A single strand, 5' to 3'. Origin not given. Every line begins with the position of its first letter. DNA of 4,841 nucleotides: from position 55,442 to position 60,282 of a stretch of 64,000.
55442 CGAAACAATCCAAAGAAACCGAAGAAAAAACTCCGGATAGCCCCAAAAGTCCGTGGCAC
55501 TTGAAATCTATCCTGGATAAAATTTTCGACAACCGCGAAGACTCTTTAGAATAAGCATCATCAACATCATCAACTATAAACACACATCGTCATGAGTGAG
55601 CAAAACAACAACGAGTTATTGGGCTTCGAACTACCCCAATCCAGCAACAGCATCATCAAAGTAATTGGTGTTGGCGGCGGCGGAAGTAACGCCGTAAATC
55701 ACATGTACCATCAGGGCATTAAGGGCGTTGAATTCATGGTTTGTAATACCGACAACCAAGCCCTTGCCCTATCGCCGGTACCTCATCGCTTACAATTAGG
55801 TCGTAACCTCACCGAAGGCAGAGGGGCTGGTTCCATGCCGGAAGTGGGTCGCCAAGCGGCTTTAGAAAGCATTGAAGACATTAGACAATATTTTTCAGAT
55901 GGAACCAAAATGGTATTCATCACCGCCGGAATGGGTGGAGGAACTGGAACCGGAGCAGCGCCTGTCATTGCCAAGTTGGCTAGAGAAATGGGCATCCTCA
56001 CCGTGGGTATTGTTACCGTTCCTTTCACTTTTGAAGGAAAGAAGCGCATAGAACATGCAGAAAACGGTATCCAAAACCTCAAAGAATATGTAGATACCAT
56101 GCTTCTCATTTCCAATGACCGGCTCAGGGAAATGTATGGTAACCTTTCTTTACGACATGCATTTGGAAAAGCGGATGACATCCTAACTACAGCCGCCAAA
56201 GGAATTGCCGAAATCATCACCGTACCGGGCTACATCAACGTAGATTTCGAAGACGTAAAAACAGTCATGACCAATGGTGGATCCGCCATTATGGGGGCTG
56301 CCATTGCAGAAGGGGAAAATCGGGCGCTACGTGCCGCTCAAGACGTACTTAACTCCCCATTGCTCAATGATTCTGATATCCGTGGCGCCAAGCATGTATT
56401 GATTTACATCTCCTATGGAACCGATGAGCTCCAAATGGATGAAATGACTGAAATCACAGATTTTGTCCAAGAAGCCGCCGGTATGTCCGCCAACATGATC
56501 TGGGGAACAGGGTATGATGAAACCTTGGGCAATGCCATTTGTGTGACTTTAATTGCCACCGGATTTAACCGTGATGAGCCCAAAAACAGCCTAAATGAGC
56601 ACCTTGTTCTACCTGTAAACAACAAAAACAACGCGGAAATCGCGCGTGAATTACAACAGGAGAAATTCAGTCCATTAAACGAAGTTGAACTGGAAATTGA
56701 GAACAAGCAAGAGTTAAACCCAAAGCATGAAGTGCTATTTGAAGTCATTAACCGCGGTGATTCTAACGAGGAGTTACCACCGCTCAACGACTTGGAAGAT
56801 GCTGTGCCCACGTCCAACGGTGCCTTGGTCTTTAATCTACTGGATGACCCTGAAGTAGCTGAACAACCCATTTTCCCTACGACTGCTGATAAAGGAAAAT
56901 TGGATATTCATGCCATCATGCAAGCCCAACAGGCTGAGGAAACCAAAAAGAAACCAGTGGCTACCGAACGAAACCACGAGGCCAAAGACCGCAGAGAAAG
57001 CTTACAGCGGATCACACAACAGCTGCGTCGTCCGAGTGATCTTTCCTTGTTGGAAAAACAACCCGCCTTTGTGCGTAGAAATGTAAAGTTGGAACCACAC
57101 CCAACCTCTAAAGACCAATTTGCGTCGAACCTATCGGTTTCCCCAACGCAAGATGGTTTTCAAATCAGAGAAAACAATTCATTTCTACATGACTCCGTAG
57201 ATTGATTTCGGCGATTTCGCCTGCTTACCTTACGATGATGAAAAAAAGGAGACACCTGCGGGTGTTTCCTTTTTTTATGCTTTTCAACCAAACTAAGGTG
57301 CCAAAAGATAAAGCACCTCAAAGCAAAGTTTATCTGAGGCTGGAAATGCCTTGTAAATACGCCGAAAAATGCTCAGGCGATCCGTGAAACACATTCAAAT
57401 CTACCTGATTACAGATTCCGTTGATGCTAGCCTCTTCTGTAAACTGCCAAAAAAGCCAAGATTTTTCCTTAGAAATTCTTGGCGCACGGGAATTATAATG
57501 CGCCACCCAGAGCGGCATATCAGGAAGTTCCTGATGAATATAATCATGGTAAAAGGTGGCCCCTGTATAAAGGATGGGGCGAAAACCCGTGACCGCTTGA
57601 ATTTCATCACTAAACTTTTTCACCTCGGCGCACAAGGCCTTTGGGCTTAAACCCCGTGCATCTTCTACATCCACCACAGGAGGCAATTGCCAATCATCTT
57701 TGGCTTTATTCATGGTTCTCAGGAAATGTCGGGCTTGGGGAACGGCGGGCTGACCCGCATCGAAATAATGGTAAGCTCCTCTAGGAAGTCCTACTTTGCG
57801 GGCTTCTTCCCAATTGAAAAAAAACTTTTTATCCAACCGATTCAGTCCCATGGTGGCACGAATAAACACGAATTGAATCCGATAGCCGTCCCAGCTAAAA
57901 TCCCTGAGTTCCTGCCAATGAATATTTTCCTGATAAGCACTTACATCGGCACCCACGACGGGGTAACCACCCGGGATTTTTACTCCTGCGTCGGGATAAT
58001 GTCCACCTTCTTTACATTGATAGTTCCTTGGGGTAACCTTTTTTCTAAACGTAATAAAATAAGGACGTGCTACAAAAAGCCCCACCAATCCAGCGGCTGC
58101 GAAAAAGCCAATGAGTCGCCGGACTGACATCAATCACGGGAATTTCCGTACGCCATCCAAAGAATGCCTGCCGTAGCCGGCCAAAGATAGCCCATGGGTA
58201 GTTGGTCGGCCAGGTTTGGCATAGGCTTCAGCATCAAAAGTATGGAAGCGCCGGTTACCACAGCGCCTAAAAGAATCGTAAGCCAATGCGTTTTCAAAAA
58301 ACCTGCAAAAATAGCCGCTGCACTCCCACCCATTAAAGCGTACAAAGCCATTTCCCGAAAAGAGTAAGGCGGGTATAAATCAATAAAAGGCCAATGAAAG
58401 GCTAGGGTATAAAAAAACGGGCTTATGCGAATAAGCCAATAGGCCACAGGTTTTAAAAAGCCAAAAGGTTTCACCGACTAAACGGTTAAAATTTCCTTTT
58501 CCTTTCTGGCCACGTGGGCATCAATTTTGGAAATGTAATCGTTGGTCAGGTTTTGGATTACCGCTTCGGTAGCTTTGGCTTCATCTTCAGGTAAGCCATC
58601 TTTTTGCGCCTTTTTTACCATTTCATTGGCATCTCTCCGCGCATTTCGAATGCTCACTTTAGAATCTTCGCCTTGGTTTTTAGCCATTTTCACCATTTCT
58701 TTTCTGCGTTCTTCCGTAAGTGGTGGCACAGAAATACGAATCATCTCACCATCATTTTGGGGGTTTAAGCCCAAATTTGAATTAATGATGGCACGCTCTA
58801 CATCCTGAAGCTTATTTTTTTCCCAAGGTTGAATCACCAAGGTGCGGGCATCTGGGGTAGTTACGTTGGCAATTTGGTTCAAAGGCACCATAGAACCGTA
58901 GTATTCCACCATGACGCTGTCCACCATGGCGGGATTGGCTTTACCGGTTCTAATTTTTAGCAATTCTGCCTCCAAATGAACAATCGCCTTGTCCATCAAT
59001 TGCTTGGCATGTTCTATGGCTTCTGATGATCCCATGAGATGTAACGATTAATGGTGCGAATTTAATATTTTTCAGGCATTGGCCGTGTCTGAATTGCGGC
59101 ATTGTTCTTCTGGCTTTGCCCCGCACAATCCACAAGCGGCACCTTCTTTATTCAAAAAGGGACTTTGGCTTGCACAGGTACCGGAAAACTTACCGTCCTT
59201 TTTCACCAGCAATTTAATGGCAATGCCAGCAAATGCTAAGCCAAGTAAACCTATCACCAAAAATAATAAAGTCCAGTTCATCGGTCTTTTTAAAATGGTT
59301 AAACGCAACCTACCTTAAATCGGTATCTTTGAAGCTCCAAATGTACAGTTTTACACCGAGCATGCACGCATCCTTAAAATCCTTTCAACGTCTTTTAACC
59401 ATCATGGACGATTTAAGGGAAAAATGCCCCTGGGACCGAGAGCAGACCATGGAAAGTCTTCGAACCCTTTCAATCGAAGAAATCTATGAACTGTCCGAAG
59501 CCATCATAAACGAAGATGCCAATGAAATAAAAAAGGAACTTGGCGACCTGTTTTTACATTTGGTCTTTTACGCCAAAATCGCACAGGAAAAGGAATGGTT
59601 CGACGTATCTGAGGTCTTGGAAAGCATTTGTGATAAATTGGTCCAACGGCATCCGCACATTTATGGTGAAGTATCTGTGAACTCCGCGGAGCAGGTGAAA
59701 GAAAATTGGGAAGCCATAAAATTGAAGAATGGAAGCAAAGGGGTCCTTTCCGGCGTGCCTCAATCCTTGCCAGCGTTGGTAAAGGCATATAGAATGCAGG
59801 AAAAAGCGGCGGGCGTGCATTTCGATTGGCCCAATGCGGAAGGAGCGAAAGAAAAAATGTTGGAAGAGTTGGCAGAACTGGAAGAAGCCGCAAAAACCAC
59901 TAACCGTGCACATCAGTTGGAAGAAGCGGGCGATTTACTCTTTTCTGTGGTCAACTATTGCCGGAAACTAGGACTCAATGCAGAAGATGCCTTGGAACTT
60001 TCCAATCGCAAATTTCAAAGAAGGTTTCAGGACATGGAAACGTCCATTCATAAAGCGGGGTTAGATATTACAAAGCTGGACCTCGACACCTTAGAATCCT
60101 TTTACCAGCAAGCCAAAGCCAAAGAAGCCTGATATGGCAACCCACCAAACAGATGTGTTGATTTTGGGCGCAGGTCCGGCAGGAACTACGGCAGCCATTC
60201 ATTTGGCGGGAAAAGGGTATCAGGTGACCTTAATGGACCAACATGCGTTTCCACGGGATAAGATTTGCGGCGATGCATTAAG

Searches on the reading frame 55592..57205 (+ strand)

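Call 85: search_protein_families(library=pfam, proteins=[window:55592-57205:+], max_evalue=0.00001)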
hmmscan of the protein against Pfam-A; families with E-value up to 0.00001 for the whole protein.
window:55592-57205:+ (537 aa): 2 families
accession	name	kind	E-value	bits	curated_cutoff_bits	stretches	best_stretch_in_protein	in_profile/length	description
PF00091.31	Tubulin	-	4.9e-48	164.4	33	1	22-182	2-189/190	Tubulin/FtsZ family, GTPase domain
PF12327.13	FtsZ_C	-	6.9e-22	78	27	1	230-325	1-94/95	FtsZ family, C-terminal domain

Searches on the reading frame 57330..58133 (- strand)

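Call 85: search_protein_families(library=pfam, proteins=[window:57330-58133:-], max_evalue=0.00001)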
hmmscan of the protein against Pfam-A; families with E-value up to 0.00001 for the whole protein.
window:57330-58133:- (267 aa): 1 family
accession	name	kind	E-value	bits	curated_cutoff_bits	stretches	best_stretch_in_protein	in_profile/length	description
PF01183.26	Glyco_hydro_25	-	9.1e-44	150.4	27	1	63-240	2-180/180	Glycosyl hydrolases family 25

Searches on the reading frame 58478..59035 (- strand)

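Call 85: search_protein_families(library=pfam, proteins=[window:58478-59035:-], max_evalue=0.00001)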
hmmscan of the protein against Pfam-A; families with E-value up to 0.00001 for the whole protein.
window:58478-59035:- (185 aa): 1 family
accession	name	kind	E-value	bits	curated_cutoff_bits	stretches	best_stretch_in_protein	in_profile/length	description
PF01765.24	RRF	-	5.7e-67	225.1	29.7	1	21-183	1-164/164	Ribosome recycling factor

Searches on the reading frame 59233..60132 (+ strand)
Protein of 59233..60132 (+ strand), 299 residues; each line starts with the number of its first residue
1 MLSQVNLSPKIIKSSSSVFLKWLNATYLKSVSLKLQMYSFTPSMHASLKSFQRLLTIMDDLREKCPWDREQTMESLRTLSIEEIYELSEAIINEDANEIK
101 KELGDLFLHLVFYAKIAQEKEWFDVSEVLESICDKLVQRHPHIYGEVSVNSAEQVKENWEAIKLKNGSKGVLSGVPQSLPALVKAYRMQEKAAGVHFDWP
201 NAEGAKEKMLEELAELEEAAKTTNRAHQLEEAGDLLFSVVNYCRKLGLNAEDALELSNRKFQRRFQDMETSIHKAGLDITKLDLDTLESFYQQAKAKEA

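Call 85: search_protein_families(library=pfam, proteins=[window:59233-60132:+], max_evalue=0.00001)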
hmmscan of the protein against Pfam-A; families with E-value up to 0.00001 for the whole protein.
window:59233-60132:+ (299 aa): 2 families
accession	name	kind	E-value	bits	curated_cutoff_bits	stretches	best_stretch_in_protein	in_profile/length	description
PF03819.22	MazG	-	5.2e-32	110.4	22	2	71-143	1-73/74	MazG nucleotide pyrophosphohydrolase domain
PF01503.22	PRA-PH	-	6.6e-12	46.1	21.3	1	206-255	31-80/86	Phosphoribosyl-ATP pyrophosphohydrolase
